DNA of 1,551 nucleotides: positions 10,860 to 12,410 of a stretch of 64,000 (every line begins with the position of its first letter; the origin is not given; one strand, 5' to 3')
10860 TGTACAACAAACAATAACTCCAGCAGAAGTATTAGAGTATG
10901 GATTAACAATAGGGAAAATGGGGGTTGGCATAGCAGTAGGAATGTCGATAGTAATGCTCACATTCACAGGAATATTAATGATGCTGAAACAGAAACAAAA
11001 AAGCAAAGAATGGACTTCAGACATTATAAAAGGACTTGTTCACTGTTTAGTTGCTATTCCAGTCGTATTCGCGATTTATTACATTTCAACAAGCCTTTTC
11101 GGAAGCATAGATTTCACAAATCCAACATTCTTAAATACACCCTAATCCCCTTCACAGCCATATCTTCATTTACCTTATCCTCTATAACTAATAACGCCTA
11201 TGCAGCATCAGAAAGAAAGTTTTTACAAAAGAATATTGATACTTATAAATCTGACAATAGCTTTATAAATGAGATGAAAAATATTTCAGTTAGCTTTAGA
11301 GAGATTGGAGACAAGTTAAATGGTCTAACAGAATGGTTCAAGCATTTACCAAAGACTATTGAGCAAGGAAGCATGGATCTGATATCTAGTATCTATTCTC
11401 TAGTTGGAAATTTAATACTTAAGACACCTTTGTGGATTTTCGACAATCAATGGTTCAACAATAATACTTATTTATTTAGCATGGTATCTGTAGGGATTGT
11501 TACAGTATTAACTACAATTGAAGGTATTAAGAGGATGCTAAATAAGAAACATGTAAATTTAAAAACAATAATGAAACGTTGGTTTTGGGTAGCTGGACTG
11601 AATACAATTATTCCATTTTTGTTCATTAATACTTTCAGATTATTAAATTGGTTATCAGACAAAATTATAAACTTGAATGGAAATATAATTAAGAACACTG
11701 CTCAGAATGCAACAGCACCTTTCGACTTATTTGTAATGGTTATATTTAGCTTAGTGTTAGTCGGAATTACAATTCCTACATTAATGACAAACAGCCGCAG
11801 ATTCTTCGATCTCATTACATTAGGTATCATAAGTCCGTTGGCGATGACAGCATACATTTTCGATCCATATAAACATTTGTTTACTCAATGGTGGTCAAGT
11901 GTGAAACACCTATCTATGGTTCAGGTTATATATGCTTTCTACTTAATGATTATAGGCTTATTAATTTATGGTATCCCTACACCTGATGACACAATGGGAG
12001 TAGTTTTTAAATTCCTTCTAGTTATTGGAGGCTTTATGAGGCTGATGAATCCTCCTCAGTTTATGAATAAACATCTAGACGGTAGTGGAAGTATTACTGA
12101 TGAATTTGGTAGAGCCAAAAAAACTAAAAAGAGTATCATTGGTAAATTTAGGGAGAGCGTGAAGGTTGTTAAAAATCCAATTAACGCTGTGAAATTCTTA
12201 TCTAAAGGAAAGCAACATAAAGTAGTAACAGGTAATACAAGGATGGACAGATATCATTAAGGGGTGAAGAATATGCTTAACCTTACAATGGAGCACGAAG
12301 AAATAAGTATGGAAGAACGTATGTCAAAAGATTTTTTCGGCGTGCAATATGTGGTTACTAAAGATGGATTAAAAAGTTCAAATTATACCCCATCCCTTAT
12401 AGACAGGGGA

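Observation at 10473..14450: Membrane-protein plus soluble FtsK-like translocase operon with no VirB4, relaxase or packaging context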

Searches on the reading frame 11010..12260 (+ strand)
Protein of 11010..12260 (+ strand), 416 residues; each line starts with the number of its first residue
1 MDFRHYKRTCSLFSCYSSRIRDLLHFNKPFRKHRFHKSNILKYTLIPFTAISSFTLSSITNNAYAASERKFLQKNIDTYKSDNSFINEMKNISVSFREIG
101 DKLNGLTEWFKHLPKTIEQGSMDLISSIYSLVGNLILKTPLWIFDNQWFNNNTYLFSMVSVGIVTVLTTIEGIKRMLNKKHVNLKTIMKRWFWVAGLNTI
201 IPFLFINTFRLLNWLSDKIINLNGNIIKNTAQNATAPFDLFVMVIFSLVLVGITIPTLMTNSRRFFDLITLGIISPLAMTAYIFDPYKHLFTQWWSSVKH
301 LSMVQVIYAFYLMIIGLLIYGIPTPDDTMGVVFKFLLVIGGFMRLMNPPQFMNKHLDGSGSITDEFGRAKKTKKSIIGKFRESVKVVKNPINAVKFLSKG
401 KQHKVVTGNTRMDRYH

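Call 4: search_protein_families(library=pfam, proteins=[window:11010-12260:+], max_evalue=0.1)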
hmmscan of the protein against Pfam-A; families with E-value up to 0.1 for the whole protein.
window:11010-12260:+ (416 aa): 1 family
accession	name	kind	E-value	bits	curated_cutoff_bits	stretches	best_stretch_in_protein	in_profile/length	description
PF17078.10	SHE3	-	0.0099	16.1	30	1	68-136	134-204/228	SWI5-dependent HO expression protein 3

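Call 5: search_protein_families(library=phrogs, proteins=[window:11010-12260:+], max_evalue=0.1)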
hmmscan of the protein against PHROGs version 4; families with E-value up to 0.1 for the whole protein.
window:11010-12260:+ (416 aa): 2 families
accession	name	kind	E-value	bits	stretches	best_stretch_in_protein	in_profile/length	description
phrog_3750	-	unknown function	5.5e-112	375.1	1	60-399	2-346/347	-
phrog_27583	-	unknown function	5e-54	184.4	1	188-396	1-211/214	-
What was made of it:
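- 10728..12260 (+): Open -1 frame ending as ORF3, the TrbL/VirB6-like polytopic protein. The region homologous to other members is 11127-12260. 10728-11145 overlaps ORF2 and encodes a basic S/R/N-rich linker. The predicted trans-frame product (ORF2 codons 1-36 plus this frame) is 544 aa. phrog_3750 E=6e-112 (call 5).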

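Call 27: search_protein_families(library=ncbifam, proteins=[window:11010-12260:+], max_evalue=0.1)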
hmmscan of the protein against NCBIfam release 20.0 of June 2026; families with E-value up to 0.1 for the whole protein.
window:11010-12260:+ (416 aa): 1 family
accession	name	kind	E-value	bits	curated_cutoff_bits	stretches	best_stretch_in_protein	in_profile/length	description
TIGR03782.1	Bac_Flav_CT_J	equivalog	0.027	13.5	289.95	1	230-297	156-220/323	conjugative transposon protein TraJ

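Call 31: find_homologous_proteins(query=window:11127-12260:+, max_evalue=0.001)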
Query window:11127-12260:+ (377 aa): 32 proteins with E <= 0.001 among 3636 candidates.
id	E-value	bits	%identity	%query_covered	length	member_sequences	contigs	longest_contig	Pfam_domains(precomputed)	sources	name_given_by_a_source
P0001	4.9e-214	728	100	87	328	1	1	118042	-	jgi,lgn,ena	-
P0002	4.8e-198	676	79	100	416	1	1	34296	-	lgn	-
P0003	9.5e-141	487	67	84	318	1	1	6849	-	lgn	-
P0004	9.6e-113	395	51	99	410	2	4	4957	-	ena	-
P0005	5.6e-107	376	49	97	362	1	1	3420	-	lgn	-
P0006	4.9e-106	373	48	92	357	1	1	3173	-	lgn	-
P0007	3.0e-103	364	50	87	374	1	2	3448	-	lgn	-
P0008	3.8e-101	357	47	99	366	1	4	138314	-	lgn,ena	-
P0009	5.4e-98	347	46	99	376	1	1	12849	PF03006.27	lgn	-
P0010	4.8e-97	343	43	100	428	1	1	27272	-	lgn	-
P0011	3.1e-96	341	44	99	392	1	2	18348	-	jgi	jgi:hypothetical protein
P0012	3.8e-94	334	48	92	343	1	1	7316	-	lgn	-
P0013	5.9e-93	330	43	99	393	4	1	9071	-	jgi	-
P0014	2.7e-90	321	41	100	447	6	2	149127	-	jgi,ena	-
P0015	9.4e-90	319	45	84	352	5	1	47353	-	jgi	jgi:hypothetical protein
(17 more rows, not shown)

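Call 35: search_solved_structures(query=A2, max_evalue=10, show_alignments=2)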
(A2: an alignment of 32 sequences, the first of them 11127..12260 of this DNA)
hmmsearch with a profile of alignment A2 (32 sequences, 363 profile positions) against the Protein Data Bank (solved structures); distinct sequences matched with E-value up to 10: 4.
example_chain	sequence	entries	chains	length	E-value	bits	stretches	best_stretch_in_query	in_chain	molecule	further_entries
23wm_A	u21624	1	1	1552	1.9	10.4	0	16-73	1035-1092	PP507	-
7o3v_F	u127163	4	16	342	2.7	9.9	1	213-259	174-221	TrwI protein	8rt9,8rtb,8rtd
23wo_A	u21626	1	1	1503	3.8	9.4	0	16-73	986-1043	DP221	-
23wn_A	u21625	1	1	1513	4.8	9.1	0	16-73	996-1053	DP622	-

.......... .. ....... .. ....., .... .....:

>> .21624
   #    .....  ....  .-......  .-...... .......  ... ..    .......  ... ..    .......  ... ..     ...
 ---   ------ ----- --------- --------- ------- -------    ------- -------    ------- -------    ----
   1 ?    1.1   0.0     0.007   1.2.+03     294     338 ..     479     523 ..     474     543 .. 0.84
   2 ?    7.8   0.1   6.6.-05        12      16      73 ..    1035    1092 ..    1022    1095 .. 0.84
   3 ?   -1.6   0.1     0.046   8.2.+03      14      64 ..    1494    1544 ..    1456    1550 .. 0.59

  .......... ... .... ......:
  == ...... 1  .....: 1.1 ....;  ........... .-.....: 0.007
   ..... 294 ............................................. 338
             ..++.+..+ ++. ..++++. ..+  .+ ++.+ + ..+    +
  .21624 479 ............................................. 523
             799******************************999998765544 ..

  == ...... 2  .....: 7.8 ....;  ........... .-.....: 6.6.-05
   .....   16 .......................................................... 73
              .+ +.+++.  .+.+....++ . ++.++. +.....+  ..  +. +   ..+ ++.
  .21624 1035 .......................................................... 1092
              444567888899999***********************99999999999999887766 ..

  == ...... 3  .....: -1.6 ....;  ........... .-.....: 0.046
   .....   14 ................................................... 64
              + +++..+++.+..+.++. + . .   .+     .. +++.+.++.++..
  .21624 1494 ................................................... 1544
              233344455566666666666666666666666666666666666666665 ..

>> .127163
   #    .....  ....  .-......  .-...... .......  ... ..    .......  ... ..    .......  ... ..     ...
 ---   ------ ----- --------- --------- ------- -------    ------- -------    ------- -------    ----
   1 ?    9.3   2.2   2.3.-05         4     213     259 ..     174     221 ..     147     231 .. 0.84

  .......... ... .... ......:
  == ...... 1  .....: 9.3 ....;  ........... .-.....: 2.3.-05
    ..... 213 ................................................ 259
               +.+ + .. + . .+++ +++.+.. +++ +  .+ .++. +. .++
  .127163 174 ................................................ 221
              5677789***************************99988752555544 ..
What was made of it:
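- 10728..12260 (+): TrwI profile hit (call 35).
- The TrwI profile hit falls on the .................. core (call 35).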

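Call 42: find_related_loci(query=A2, collection=viral_contigs, flank=6000)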
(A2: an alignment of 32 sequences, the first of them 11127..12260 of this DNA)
Query A2 (377 aa) in viral_contigs; peptide patterns used: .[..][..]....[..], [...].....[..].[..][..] (x = any residue, [..] = any of these).
143 stretches matched a pattern; 30 encode a relative of the query (tblastn E <= 1e-3); 30 distinct loci.
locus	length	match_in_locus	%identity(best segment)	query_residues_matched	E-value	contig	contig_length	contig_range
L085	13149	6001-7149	41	1-377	8e-102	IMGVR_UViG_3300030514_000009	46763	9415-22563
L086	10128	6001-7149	41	1-377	6e-99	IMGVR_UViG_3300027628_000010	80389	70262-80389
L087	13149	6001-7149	40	1-377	2e-98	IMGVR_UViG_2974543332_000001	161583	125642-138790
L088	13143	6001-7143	40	6-377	2e-96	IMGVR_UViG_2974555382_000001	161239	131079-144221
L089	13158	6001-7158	40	1-377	3e-95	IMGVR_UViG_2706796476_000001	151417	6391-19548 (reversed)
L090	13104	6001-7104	41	1-360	4e-93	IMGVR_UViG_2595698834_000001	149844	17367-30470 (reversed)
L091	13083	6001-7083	42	1-356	4e-93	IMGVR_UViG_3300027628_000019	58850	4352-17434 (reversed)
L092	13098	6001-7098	43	1-351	2e-92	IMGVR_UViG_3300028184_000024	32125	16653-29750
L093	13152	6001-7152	39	1-377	1e-92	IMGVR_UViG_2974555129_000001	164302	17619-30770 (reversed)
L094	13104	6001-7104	44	2-353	1e-91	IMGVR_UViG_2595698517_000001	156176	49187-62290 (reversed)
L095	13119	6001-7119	43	3-353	2e-91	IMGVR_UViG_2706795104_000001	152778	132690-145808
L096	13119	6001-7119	43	3-353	2e-91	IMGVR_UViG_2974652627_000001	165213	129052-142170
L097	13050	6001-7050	43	1-335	5e-91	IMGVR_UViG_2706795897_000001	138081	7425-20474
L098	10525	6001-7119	43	3-353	7e-91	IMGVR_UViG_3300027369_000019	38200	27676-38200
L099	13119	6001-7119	43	3-353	7e-91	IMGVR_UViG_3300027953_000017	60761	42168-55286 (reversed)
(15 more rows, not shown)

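Call 44: predict_structure(alignment_id=A2)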
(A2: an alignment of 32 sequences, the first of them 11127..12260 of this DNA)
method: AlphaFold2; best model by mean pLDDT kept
length: 377 residues; sequences in the alignment: 32
mean_pLDDT: 69.4   pTM: 0.55
mean pLDDT of the five models: 69.4, 68.5, 63.6, 61.2, 61.2
residues with pLDDT >= 90: 7; 70-90: 209; 50-70: 105; < 50: 56
segments of 3 or more residues with pLDDT < 50: 1-14, 24-26, 28-30, 32-45, 62-64, 319-329, 361-364
pLDDT, mean of each block of 10 residues (from residue 1): 41 51 49 43 50 54 49 67 75 74 77 84 84 83 81 83 84 82 70 62 76 80 85 87 86 90 82 78 75 79 70 55 46 64 62 60 54 63
secondary structure, 60 per line:
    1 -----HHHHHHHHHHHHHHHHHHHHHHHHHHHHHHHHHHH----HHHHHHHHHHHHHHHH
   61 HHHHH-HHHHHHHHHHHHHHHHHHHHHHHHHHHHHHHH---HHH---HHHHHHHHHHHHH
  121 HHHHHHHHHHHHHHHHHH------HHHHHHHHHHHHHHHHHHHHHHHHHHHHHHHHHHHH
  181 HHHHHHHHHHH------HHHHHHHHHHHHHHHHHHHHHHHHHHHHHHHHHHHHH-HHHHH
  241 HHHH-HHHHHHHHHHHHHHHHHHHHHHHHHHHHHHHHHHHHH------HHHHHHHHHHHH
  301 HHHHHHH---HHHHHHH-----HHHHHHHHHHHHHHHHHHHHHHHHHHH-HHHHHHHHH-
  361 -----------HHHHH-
elements in order: H6-40 H45-65 H67-98 H108-138 H145-191 H198-234 H236-244 H246-282 H289-307 H311-317 H323-349 H351-359 H372-376

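Call 47: fold_search(model_id=the predicted structure, library=pdb)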
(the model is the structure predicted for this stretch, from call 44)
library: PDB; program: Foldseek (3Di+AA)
matches with E <= 10: 430; with E <= 0.001: 0
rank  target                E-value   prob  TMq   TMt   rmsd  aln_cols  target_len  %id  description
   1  7o3v_F                3.8e-02  1.00  0.34  0.45   8.1       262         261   12  Stalk complex structure (TrwJ/VirB5-TrwI/VirB6) from the fully-assembled R388 type IV secretion system determined by c (released 2022-06-22)
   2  8rtd_L                5.3e-02  0.99  0.29  0.37  10.3       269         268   13  Stalk-Arches-IMC structure from the fully-assembled R388 type IV secretion system determined by cryo-EM. (released 2024-06-19)
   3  7o3v_G                1.1e-01  0.97  0.28  0.38  12.8       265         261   15  Stalk complex structure (TrwJ/VirB5-TrwI/VirB6) from the fully-assembled R388 type IV secretion system determined by c (released 2022-06-22)
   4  8rt9_F                1.2e-01  0.97  0.29  0.36  10.4       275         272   13  Stalk complex full-length structure (TrwJ/VirB5-TrwI/VirB6) from the fully-assembled R388 type IV secretion system det (released 2024-06-19)
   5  7unj_B                1.7e-01  0.28  0.15  0.19  24.5       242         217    9  De novo designed chlorophyll dimer protein with Zn pheophorbide a methyl ester matching geometry of purple bacterial s (released 2023-04-19)
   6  7n6g_3O               1.9e-01  0.47  0.20  0.21  51.0       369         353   10  C1 of central pair (released 2022-05-18)
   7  7unj_A                1.9e-01  0.28  0.15  0.19  24.5       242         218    9  De novo designed chlorophyll dimer protein with Zn pheophorbide a methyl ester matching geometry of purple bacterial s (released 2023-04-19)
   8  7o3v_J                2.1e-01  0.80  0.26  0.34  18.9       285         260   13  Stalk complex structure (TrwJ/VirB5-TrwI/VirB6) from the fully-assembled R388 type IV secretion system determined by c (released 2022-06-22)
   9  7udn_B                2.3e-01  0.28  0.15  0.18  25.8       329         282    9  Crystal structure of designed helical repeat protein RPB_PLP1_R6 in alternative conformation 2 (released 2023-03-22)
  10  9jgk                  2.9e-01  0.21  0.18  0.18  35.5       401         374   11  cryo-EM structure of 5-Hydroxytryptamine 2B Receptor in complex with balovaptan (released 2025-07-16)
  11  7zn0_B                3.5e-01  0.23  0.13  0.20  24.9       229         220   12  Crystal structure of the light-driven inward proton pump xenorhodopsin BcXeR in the M state at pH 8.2 in the presence  (released 2023-05-10)
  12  4ami_A                3.6e-01  0.14  0.13  0.16  29.9       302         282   12  Turkey beta1 adrenergic receptor with stabilising mutations and bound biased agonist bucindolol (released 2012-05-23)
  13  4wid_B                3.8e-01  0.18  0.13  0.14  31.7       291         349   11  Crystal structure of the immediate-early 1 protein (IE1) at 2.31 angstrom (tetragonal form after crystal dehydration) (released 2014-10-29)
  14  7xrr                  4.5e-01  0.15  0.14  0.16  29.6       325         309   13  Crystal structure of the human OX2R bound to the insomnia drug lemborexant. (released 2022-11-23)
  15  6tp3_B                4.5e-01  0.14  0.13  0.16  29.5       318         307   13  Crystal structure of the Orexin-1 receptor in complex with daridorexant (released 2020-01-01)
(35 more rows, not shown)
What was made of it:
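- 10728..12260 (+): AF2 pLDDT 69, with Foldseek top hits TrwI/VirB6 7o3v_F E=0.038, prob 1.0 (calls 44, 47).
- VirB6 link, four independent lines: Foldseek ranks 1-4 are all TrwI/VirB6 (call 47).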

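Call 54: search_dna_similar(query=window:11127-12260:+, collection=phages, mode=protein, max_rows=40, rows=spread, max_evalue=0.001)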
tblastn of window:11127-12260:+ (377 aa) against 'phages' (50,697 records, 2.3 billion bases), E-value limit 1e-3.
Records with a match: 162; places in all: 162; records where one place covers at least 80% of the query: 139.
Best place of each record, by identity: <60% 162.
By first word of the organism name: Bacillus 160; Phage 1; Xanthomonas 1.
By host as written in the record: Bacillus subtilis 20; Bacillus cereus 20; Bacillus thuringiensis subsp. kurstaki 8; Bacillus subtilis BEST7003 8; - 7; Bacillus megaterium 6; Bacillus sp. 5; Bacillus thuringiensis kurstaki 5; and 46 more.
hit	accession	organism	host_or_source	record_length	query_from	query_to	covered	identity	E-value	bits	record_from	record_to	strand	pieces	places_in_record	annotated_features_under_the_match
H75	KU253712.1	Bacillus phage Eldridge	Bacillus megaterium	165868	1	377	100%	42.7%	2e-88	297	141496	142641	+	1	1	hypothetical protein (x2)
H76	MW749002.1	Bacillus phage vB_BspH_Mawwa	Bacillus sp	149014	1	367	97%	42.1%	4e-77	264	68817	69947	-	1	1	putative membrane protein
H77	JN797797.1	Bacillus phage BCP78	Bacillus cereus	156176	2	353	93%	43.8%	4e-76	261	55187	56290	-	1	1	hypothetical protein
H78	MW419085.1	Bacillus phage 000TH009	Bacillus subtilis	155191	1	367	97%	41.8%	2e-77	265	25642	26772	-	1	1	73: hypothetical protein | 74: hypothetical protein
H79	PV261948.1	Bacillus phage vB_BliM_Yucatan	Bacillus licheniformis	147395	1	367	97%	41.8%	4e-77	264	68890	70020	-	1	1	hypothetical protein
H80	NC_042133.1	Bacillus phage SIOphi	Bacillus subtilis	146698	1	367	97%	41.8%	4e-77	264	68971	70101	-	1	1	hypothetical protein (x2)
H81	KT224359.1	Bacillus phage TsarBomba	Bacillus thuringiensis subsp. kurstaki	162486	1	353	94%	43.0%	3e-77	265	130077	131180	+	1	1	hypothetical protein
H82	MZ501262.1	Bacillus phage 035JT004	Bacillus subtilis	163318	5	360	94%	42.5%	2e-76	262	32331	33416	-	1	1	90: membrane protein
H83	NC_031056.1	Bacillus phage Deep Blue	Bacillus cereus BtB2-4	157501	3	353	93%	43.0%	3e-77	265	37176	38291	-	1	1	hypothetical protein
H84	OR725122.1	Bacillus phage BC-VP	Bacillus cereus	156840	3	353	93%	42.9%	4e-76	261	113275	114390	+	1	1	hypothetical protein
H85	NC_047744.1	Bacillus phage Bp8p-T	Bacillus pumilus GR8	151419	1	377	100%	39.9%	9e-83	280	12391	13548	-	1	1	hypothetical protein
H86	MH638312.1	Bacillus phage Kioshi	Bacillus thuringiensis kurstaki ATCC ...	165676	3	353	93%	42.8%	4e-77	264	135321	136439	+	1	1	211: hypothetical protein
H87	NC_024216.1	Bacillus phage CAM003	Bacillus thuringiensis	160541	1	360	95%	41.7%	1e-64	228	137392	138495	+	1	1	hypothetical protein (x2)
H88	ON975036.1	Bacillus phage Thurquoise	Bacillus thuringiensis strain ATCC10792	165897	3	353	93%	42.6%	2e-76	262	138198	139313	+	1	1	hypothetical protein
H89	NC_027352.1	Bacillus phage JBP901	Bacillus cereus ATCC 14579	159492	3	353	93%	42.6%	5e-76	261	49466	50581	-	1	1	hypothetical protein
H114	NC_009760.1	Bacillus phage 0305phi8-36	Bacillus thuringiensis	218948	97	324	60%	26.9%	9e-11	69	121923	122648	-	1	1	ORF203: hypothetical protein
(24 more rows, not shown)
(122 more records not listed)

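Call 55: search_dna_similar(query=window:11127-12260:+, collection=plasmids, mode=protein, max_rows=40, max_evalue=0.001)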
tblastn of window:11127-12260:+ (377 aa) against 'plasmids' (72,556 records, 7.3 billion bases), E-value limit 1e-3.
Records with a match: 12; places in all: 12; records where one place covers at least 80% of the query: 9.
Best place of each record, by identity: <60% 12.
By first word of the organism name: Bacillus 10; Arthrobacter 1; Niallia 1.
By predicted mobility (MOB-suite, as given by PLSDB): non-mobilizable 12.
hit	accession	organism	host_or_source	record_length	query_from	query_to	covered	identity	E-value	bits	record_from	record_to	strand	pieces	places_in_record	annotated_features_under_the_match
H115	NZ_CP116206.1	Bacillus paranthracis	rice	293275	6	333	87%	30.3%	1e-36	148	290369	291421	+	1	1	hypothetical protein (x2)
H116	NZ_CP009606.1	Bacillus cereus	soil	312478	6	333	87%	30.3%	1e-36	148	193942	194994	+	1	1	hypothetical protein (x2)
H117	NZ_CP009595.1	Bacillus cereus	-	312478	6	333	87%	30.3%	1e-36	148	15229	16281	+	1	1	hypothetical protein (x2)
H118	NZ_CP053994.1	Bacillus cereus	-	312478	6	333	87%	30.3%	1e-36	148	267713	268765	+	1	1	hypothetical protein (x2)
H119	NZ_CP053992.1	Bacillus cereus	-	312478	6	333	87%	30.3%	1e-36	148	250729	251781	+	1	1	hypothetical protein (x2)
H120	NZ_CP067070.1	Bacillus sp. HNR-4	rice,cell culture,seed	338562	6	333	87%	30.3%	1e-36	148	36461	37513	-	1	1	hypothetical protein (x2)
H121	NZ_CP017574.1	Bacillus thuringiensis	whole organism,soil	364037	6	333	87%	29.7%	4e-36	147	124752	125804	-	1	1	hypothetical protein (x2)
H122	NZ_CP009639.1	Bacillus cereus 03BB108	Dust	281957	15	349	89%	28.7%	2e-26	118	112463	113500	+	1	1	hypothetical protein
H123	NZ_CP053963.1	Bacillus cereus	-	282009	15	349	89%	28.7%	2e-26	118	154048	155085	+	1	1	hypothetical protein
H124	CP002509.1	Bacillus thuringiensis serovar finitimus YBT-020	-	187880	44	334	77%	30.3%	8e-35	143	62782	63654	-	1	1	hypothetical protein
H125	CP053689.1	Arthrobacter citreus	pure culture,soil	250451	36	333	79%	26.8%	2e-27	121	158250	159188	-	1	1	hypothetical protein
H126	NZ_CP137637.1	Niallia sp. XMNu-256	-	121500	95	340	65%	31.1%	1e-31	134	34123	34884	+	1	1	hypothetical protein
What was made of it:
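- On Type IV secretion / conjugation system: All 12 carrier plasmids are typed non-mobilizable (call 55). oriT is not testable.
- They occur in 12 plasmids, all Bacillus-type and all typed non-mobilizable (calls 54, 55). All 12 plasmids are typed non-mobilizable (call 55).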
